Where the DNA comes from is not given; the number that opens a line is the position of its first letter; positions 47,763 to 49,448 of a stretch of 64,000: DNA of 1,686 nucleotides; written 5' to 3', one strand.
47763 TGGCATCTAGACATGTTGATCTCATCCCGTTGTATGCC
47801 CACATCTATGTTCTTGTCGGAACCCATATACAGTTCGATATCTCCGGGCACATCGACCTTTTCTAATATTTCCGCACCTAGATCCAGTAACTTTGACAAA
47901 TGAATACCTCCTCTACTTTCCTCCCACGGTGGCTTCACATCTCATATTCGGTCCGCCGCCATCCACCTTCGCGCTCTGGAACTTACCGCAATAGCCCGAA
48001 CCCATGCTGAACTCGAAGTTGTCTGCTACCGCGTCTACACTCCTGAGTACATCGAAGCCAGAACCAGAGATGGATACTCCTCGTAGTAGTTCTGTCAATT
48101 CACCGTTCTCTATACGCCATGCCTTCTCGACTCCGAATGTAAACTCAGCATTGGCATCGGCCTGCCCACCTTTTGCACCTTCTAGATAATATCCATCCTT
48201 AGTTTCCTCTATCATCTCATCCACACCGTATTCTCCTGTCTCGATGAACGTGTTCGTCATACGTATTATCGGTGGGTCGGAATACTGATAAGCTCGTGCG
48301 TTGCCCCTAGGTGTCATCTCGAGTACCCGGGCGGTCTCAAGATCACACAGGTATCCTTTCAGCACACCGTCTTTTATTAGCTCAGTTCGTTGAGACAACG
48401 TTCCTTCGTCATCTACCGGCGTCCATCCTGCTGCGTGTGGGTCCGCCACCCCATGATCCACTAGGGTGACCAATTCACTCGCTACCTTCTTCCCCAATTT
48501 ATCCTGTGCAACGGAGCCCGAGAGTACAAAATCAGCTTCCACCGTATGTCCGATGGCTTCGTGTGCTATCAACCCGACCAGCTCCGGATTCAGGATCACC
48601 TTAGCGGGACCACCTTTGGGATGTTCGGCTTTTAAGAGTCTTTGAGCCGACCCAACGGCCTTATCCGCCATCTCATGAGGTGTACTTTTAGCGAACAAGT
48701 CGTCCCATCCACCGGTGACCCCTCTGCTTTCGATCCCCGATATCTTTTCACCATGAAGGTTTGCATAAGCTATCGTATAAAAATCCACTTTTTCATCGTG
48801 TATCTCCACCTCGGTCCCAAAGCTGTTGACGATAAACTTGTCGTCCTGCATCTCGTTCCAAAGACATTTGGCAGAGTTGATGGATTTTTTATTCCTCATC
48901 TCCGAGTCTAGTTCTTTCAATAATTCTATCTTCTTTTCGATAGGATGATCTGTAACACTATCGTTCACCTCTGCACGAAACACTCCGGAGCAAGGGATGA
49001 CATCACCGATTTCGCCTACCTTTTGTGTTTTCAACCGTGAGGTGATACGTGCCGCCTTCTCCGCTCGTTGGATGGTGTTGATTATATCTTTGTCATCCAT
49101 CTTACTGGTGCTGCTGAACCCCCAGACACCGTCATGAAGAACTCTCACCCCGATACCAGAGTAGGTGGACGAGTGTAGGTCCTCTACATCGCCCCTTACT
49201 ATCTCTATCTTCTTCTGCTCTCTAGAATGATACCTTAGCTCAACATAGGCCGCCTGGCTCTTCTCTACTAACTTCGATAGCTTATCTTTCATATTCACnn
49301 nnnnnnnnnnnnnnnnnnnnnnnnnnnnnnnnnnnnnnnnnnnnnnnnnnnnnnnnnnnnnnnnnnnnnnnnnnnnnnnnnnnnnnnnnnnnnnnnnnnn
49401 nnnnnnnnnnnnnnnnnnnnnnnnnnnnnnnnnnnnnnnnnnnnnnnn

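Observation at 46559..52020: Four-gene tldD-pmbA-tldD-pmbA operon with overlapping stops and starts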

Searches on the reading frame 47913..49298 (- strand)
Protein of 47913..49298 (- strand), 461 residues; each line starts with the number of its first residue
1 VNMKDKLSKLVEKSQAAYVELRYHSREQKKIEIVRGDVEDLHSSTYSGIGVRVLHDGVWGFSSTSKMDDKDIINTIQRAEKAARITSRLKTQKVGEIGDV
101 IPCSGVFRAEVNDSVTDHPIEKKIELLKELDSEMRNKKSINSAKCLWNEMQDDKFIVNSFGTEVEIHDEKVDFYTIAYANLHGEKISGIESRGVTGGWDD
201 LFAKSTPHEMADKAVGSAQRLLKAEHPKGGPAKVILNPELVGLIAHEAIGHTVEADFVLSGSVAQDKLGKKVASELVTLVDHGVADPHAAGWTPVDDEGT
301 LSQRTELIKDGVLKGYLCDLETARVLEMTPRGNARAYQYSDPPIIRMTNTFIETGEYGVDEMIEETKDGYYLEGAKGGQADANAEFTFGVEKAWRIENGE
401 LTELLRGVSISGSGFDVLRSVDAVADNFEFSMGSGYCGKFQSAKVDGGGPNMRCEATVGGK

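Call 3: search_protein_families(library=pfam, proteins=[window:47913-49298:-])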
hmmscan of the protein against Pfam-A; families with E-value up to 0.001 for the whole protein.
window:47913-49298:- (461 aa): 3 families
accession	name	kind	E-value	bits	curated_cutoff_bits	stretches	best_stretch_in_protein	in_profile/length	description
PF19289.4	PmbA_TldD_3rd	-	1.2e-60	204.8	22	1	230-454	2-213/220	PmbA/TldA metallopeptidase C-terminal domain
PF01523.21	PmbA_TldD_1st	-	1.5e-15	57.5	20.9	1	19-83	1-65/65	PmbA/TldA metallopeptidase domain 1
PF19290.4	PmbA_TldD_2nd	-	4.1e-11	43.8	20.9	1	116-221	4-108/109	PmbA/TldA metallopeptidase central domain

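Call 4: search_protein_families(library=ncbifam, proteins=[window:47913-49298:-])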
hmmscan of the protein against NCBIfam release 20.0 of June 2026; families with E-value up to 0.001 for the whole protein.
window:47913-49298:- (461 aa): 3 families
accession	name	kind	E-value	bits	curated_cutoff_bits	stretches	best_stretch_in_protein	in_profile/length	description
NF040952.1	Arch_mtprotase_TldD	equivalog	9.8e-88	294.8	635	1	11-455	7-438/443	zinc metalloprotease TldD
NF008006.0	PRK10735.1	equivalog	6.7e-49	166.6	513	1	18-460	35-479/481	metalloprotease TldD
NF008268.0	PRK11040.1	equivalog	6e-13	48.3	438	1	34-429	47-426/446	metalloprotease PmbA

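Call 9: find_homologous_proteins(query=window:47913-49298:-, max_evalue=1e-20)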
Query window:47913-49298:- (461 aa): 7541 proteins with E <= 1e-20 among 8000 candidates; the best 120 are listed.
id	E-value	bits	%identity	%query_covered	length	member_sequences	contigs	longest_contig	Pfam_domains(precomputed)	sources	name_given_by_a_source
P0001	0.0e+0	1038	100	100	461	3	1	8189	PF01523.22,PF19290.5,PF19289.5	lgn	-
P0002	5.6e-224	762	72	100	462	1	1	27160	PF01523.22,PF19290.5,PF19289.5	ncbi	-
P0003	7.4e-216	736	70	100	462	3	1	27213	PF01523.22,PF19290.5,PF19289.5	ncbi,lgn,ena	-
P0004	9.1e-216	735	71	100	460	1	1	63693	PF01523.22,PF19290.5,PF19289.5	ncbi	ncbi:MAG: TldD/PmbA family protein [Thermoplasmata archaeon]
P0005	1.7e-215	734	70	100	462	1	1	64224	PF01523.22,PF19290.5,PF19289.5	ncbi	-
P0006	2.3e-186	638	61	99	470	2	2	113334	PF01523.22,PF19290.5,PF19289.5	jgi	-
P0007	4.5e-186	637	61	100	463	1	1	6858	PF01523.22,PF19290.5,PF19289.5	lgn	-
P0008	8.0e-185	633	59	100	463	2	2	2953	PF01523.22,PF19290.5,PF19289.5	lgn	-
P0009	4.1e-184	631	60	100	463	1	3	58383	PF01523.22,PF19290.5,PF19289.5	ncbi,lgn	-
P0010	2.0e-183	629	60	100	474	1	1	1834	PF01523.22,PF19290.5,PF19289.5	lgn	-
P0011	3.7e-183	628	59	100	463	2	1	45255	PF01523.22,PF19290.5,PF19289.5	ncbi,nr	ncbi:MAG: TldD/PmbA family protein [Candidatus Thermoplasmatota archaeon]|nr:TldD/PmbA family protei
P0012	6.0e-182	624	59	100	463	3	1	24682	PF01523.22,PF19290.5,PF19289.5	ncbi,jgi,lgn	-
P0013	6.7e-147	508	52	99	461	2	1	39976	PF01523.22,PF19290.5,PF19289.5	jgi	-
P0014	1.2e-145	504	52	99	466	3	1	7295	PF01523.22,PF19290.5,PF19289.5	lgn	-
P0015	1.9e-145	504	51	100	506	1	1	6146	PF01523.22,PF19290.5,PF19289.5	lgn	-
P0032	4.6e-140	486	50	99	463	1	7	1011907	PF01523.22,PF19290.5,PF19289.5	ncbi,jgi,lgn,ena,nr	ncbi:MAG: TldD/PmbA family protein [Thaumarchaeota archaeon]|nr:TldD/PmbA family protein [Nitrososph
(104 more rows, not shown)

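Call 10: find_encoding_contigs(protein=P0004, flank=8000, max_places=2)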
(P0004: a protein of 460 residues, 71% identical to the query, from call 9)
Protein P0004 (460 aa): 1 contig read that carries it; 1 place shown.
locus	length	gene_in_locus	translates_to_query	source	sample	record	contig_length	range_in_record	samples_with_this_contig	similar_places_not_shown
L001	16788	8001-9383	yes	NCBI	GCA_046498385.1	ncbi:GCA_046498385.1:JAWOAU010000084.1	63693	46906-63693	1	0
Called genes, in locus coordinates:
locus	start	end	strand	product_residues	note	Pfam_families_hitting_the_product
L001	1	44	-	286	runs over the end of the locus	PF05569:Peptidase_M56 (weak), PF01435:Peptidase_M48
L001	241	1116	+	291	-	PF01478:Peptidase_A24 (weak), PF06847:Arc_PepC_II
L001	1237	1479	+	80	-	PF04410:Gar1 (weak)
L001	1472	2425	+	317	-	PF08271:Zn_Ribbon_TF, PF00382:TFIIB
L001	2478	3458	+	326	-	PF01336:tRNA_anti-codon (weak), PF01966:HD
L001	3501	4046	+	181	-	PF17032:Zn_ribbon_15 (faint), PF18912:DZR_2 (faint), PF12773:DZR (weak), PF13240:Zn_Ribbon_1 (faint), PF13248:Zn_ribbon_3 (faint), PF12773:DZR (weak)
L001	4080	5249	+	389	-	PF00809:Pterin_bind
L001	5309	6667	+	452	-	PF01523:PmbA_TldD_1st, PF19290:PmbA_TldD_2nd, PF19289:PmbA_TldD_3rd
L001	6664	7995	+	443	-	PF01523:PmbA_TldD_1st, PF19290:PmbA_TldD_2nd (weak), PF19289:PmbA_TldD_3rd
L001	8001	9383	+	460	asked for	PF01523:PmbA_TldD_1st, PF19290:PmbA_TldD_2nd, PF19289:PmbA_TldD_3rd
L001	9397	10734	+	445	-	PF01523:PmbA_TldD_1st, PF19289:PmbA_TldD_3rd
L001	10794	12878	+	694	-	PF03030:H_PPase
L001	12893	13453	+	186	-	PF03876:SHS2_Rpb7-N, PF00575:S1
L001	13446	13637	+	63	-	PF06093:Spt4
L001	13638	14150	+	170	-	PF04019:DUF359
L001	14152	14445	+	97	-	PF01282:Ribosomal_S24e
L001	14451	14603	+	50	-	PF01599:Ribosomal_S27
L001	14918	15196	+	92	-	PF01918:Alba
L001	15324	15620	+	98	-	PF12643:MazG-like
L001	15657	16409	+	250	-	PF01163:RIO1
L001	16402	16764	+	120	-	PF00013:KH_1 (weak)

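Call 11: find_encoding_contigs(protein=P0032, flank=8000, max_places=2)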
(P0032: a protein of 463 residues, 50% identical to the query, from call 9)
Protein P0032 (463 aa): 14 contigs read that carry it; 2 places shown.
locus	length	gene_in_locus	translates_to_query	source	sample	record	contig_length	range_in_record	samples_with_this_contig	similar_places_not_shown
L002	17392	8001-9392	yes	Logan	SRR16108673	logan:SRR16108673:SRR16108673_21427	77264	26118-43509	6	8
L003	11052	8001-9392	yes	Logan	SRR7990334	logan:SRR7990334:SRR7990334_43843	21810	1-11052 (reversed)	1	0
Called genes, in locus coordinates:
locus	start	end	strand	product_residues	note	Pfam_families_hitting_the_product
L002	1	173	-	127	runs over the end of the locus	PF08753:NikR_C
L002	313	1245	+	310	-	PF02535:Zip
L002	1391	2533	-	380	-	PF05977:MFS_3 (weak), PF07690:MFS_1, PF12832:MFS_1_like (weak), PF07690:MFS_1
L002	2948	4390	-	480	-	PF16819:DUF5074 (faint), PF25174:Beta-prop_THOC3 (faint)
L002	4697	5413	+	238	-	PF13476:AAA_23 (weak), PF00005:ABC_tran, PF13304:AAA_21 (faint)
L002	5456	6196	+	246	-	PF00950:ABC-3, PF01032:FecCD (weak)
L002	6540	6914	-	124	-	PF02452:PemK_toxin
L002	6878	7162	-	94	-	PF04014:MazE_antitoxin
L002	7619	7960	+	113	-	PF13473:Cupredoxin_1 (weak), PF00127:Copper-bind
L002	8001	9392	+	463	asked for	PF01523:PmbA_TldD_1st, PF19290:PmbA_TldD_2nd, PF19289:PmbA_TldD_3rd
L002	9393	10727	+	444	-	PF01523:PmbA_TldD_1st, PF19290:PmbA_TldD_2nd, PF19289:PmbA_TldD_3rd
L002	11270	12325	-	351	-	PF01895:PhoU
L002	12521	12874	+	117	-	PF12838:Fer4_7 (faint), PF14697:Fer4_21 (faint), PF13237:Fer4_10 (weak), PF13187:Fer4_9 (weak), PF00037:Fer4 (weak)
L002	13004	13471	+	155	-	-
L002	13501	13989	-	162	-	-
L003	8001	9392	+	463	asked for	PF01523:PmbA_TldD_1st, PF19290:PmbA_TldD_2nd, PF19289:PmbA_TldD_3rd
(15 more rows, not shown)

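Call 13: find_related_loci(query=A2, collection=genome_contigs, flank=8000)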
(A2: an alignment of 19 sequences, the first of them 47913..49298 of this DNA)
Query A2 (461 aa) in genome_contigs; peptide patterns used: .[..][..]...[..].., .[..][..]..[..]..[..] (x = any residue, [..] = any of these).
600 stretches matched a pattern (row limit reached: there are more); 592 encode a relative of the query (tblastn E <= 1e-3); the best 80 are kept; 80 distinct loci.
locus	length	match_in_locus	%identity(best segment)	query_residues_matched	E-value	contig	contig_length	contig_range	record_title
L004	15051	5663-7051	49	2-461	7e-145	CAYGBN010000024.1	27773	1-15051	MAG TPA_asm: uncultured Methanomassiliicoccales archaeon isolate ERP108616_co2_28 genome assembly, contig: NODE_2202_len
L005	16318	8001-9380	48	5-460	3e-138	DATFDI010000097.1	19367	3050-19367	MAG TPA_asm: Nitrososphaeraceae archaeon isolate SMAG_U8576 k141_1103821, whole genome shotgun sequence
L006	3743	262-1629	49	5-460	6e-142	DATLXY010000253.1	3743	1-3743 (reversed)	MAG TPA_asm: Nitrososphaera sp. isolate SMAG_U13258 k141_299197, whole genome shotgun sequence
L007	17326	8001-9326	49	18-461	1e-137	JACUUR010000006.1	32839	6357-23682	MAG: Dehalococcoidia bacterium isolate Kmv36 NODE_599_length_32839_cov_13.504941, whole genome shotgun sequence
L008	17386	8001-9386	47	3-460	8e-137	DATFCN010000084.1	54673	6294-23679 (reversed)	MAG TPA_asm: Nitrososphaera sp. isolate SMAG_U8555 k141_2332710, whole genome shotgun sequence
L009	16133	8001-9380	47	5-460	2e-135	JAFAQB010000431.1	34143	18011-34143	MAG: Nitrososphaeraceae archaeon isolate CP_BM_ER_53 BM_ER_k147_120219, whole genome shotgun sequence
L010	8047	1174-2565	47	2-460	2e-135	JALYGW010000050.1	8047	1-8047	MAG: Thermoproteota archaeon isolate GDC bin21 SD1469-71_k127_1656212, whole genome shotgun sequence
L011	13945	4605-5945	48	18-460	6e-135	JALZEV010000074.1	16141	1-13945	MAG: Thermoproteota archaeon isolate NEG bin22 SC8816-18_k127_1210437, whole genome shotgun sequence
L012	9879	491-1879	49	1-460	9e-135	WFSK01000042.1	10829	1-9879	MAG: Thermotogae bacterium isolate S016_39 k151_250015, whole genome shotgun sequence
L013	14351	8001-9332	48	18-461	1e-132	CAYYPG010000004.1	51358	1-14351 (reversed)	MAG TPA_asm: uncultured bacterium isolate binchicken_co40_72 genome assembly, contig: NODE_549_length_51358_cov_28.60228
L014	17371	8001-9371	48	5-460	1e-132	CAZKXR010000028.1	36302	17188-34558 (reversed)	MAG TPA_asm: uncultured Nitrososphaera sp. isolate binchicken_co274_240 genome assembly, contig: NODE_2956_length_36302_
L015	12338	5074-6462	46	2-460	2e-132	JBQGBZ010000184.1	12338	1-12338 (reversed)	MAG: Nitrososphaera sp. isolate FCentSoil0_5 FCentSoil0_contig184, whole genome shotgun sequence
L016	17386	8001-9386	47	1-461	1e-131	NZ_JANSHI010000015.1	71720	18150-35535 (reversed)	Synechococcus sp. W65.1 NODE_68_length_71720_cov_50.9624, whole genome shotgun sequence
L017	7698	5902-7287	47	3-460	5e-132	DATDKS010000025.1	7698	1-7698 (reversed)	MAG TPA_asm: Nitrososphaera sp. isolate SMAG_U364 k141_749018, whole genome shotgun sequence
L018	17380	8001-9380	48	5-460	7e-132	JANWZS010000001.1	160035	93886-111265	MAG: Candidatus Nitrosocaldus sp. isolate SKYG19 NODE_1_length_160035_cov_4.974850, whole genome shotgun sequence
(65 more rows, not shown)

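Call 18: find_encoding_contigs(protein=P0006, flank=7000, max_places=1)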
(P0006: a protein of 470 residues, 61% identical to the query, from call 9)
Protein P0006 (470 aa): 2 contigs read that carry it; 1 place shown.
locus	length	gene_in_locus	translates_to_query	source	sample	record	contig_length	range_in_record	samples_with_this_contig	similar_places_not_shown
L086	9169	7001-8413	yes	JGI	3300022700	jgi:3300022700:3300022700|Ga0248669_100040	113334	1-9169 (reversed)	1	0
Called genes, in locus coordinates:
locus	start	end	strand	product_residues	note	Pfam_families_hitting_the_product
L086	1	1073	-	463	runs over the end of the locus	PF00206:Lyase_1, PF10415:FumaraseC_C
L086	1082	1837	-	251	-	PF13085:Fer2_3, PF13237:Fer4_10 (weak), PF13183:Fer4_8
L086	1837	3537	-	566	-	PF00890:FAD_binding_2, PF01266:DAO (weak), PF03486:HI0933_like (faint), PF07992:Pyr_redox_2 (faint), PF02910:Succ_DH_flav_C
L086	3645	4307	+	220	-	PF01569:PAP2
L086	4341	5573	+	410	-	PF07690:MFS_1, PF12832:MFS_1_like (weak), PF05977:MFS_3 (faint)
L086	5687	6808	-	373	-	PF01513:NAD_kinase, PF00781:DAGK_cat, PF20143:NAD_kinase_C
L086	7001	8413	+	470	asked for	PF01523:PmbA_TldD_1st, PF19290:PmbA_TldD_2nd, PF19289:PmbA_TldD_3rd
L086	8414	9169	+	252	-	?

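Call 19: find_encoding_contigs(protein=P0009, flank=7000, max_places=1)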
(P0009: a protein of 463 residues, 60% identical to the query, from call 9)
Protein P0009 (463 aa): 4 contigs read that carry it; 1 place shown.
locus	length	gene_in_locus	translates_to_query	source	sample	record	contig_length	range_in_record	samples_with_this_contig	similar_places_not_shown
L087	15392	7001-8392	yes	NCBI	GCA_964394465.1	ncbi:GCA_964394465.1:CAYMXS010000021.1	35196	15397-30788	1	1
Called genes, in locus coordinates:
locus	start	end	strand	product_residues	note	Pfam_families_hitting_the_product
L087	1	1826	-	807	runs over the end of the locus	PF13191:AAA_16, PF13174:TPR_6 (faint), PF14559:TPR_19 (faint), PF14938:SNAP (weak), PF17874:TPR_MalT (weak), PF13424:TPR_12, PF10602:RPN7 (weak), PF13424:TPR_12, +10 more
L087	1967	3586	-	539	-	PF00501:AMP-binding, PF13193:AMP-binding_C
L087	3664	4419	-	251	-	PF01135:PCMT, PF08704:GCD14, PF13847:Methyltransf_31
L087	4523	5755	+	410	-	PF07690:MFS_1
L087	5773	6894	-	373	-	PF01513:NAD_kinase, PF00781:DAGK_cat (weak), PF20143:NAD_kinase_C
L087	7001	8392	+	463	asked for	PF01523:PmbA_TldD_1st, PF19290:PmbA_TldD_2nd, PF19289:PmbA_TldD_3rd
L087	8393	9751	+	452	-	PF01523:PmbA_TldD_1st, PF19290:PmbA_TldD_2nd, PF19289:PmbA_TldD_3rd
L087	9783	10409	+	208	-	PF13353:Fer4_12 (weak), PF04055:Radical_SAM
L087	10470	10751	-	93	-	PF01918:Alba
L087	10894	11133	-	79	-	PF01918:Alba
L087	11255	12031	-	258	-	PF02535:Zip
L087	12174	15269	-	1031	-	PF13191:AAA_16, PF14559:TPR_19 (faint), PF10602:RPN7 (faint), PF13176:TPR_7 (faint), PF13424:TPR_12, PF13374:TPR_10 (weak), PF17874:TPR_MalT, PF13424:TPR_12, +8 more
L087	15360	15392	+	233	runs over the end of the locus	PF02633:Creatininase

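Call 20: find_encoding_contigs(protein=P0011, flank=7000, max_places=1)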
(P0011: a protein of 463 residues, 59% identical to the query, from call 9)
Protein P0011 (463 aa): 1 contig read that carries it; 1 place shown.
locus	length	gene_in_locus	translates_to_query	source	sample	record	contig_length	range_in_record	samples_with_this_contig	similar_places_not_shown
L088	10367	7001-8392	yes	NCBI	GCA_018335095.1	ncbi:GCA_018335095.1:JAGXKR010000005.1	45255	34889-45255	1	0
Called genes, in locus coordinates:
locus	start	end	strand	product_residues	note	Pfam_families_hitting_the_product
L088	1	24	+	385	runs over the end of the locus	PF13439:Glyco_transf_4, PF13579:Glyco_trans_4_4, PF00534:Glycos_transf_1, PF13692:Glyco_trans_1_4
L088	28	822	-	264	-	PF01925:TauE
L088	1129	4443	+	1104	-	PF13191:AAA_16, PF13424:TPR_12, PF17874:TPR_MalT, PF00515:TPR_1 (weak), PF13181:TPR_8 (weak), PF13424:TPR_12, PF17874:TPR_MalT, PF13424:TPR_12, +9 more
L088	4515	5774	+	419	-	PF07690:MFS_1, PF12832:MFS_1_like, PF05631:MFS_5 (weak)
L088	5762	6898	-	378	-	PF01513:NAD_kinase, PF00781:DAGK_cat (weak), PF20143:NAD_kinase_C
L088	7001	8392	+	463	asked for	PF01523:PmbA_TldD_1st, PF19290:PmbA_TldD_2nd, PF19289:PmbA_TldD_3rd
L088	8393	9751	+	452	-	PF01523:PmbA_TldD_1st, PF19290:PmbA_TldD_2nd, PF19289:PmbA_TldD_3rd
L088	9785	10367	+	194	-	PF13353:Fer4_12 (weak), PF04055:Radical_SAM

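Call 38: list_cluster_members(proteins=[P0011, P0140, P0154, P0157, P0136, P0137, P0142, P0146, P0134, P0004])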
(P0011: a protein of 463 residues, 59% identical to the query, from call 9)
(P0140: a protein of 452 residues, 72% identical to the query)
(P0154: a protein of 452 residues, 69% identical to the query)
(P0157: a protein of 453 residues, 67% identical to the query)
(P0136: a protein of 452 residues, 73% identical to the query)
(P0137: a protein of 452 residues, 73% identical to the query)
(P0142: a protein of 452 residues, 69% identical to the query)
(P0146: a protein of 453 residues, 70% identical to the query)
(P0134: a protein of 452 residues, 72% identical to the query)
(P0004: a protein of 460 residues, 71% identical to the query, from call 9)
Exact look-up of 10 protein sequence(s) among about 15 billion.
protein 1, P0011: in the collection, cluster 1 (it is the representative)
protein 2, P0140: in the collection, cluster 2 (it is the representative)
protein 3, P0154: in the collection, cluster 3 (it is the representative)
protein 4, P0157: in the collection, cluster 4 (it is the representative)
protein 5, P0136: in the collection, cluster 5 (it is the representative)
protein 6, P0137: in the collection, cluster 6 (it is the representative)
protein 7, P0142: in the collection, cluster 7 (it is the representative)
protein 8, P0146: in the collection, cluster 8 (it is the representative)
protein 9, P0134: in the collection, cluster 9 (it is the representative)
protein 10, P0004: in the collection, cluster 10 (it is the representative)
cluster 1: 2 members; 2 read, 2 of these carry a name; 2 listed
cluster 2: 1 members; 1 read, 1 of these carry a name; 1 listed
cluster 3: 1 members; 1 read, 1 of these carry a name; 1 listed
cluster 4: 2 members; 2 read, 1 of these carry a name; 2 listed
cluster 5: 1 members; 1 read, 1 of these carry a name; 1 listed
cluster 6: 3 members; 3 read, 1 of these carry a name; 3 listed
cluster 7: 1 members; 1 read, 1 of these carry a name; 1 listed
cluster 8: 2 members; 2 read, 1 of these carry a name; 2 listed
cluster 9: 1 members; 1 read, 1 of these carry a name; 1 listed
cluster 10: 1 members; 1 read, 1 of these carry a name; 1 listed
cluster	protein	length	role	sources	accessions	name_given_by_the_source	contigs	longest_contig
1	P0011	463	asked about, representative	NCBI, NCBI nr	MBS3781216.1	MAG: TldD/PmbA family protein [Candidatus Thermoplasmatota archaeon] | TldD/PmbA family protein [Candidatus Thermoplasmatota archaeon]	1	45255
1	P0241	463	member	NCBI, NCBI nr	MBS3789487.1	MAG: TldD/PmbA family protein [Candidatus Thermoplasmatota archaeon] | TldD/PmbA family protein [Candidatus Thermoplasmatota archaeon]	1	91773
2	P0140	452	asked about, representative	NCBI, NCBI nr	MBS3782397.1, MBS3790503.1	MAG: TldD/PmbA family protein [Candidatus Thermoplasmatota archaeon] | TldD/PmbA family protein [Candidatus Thermoplasmatota archaeon]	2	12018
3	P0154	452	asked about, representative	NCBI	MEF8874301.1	MAG: TldD/PmbA family protein [Candidatus Thermoplasmatota archaeon]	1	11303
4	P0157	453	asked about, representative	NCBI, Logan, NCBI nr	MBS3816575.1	MAG: TldD/PmbA family protein [Candidatus Thermoplasmatota archaeon] | TldD/PmbA family protein [Candidatus Thermoplasmatota archaeon]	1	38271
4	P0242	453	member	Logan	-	-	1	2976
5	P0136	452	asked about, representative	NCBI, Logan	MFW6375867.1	MAG: TldD/PmbA family protein [Thermoplasmatota archaeon]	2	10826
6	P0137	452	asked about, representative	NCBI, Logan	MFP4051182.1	MAG: TldD/PmbA family protein [Thermoplasmata archaeon]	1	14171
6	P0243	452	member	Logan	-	-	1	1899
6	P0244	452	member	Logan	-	-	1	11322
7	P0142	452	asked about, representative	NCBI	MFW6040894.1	MAG: TldD/PmbA family protein [Thermoplasmatota archaeon]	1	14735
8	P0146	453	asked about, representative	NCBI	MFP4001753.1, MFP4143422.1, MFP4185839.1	MAG: TldD/PmbA family protein [Thermoplasmata archaeon]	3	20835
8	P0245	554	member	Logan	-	-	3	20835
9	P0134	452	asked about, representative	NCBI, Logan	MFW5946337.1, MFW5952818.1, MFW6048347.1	MAG: TldD/PmbA family protein [Candidatus Natronoplasma sp.]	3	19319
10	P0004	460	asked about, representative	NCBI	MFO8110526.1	MAG: TldD/PmbA family protein [Thermoplasmata archaeon]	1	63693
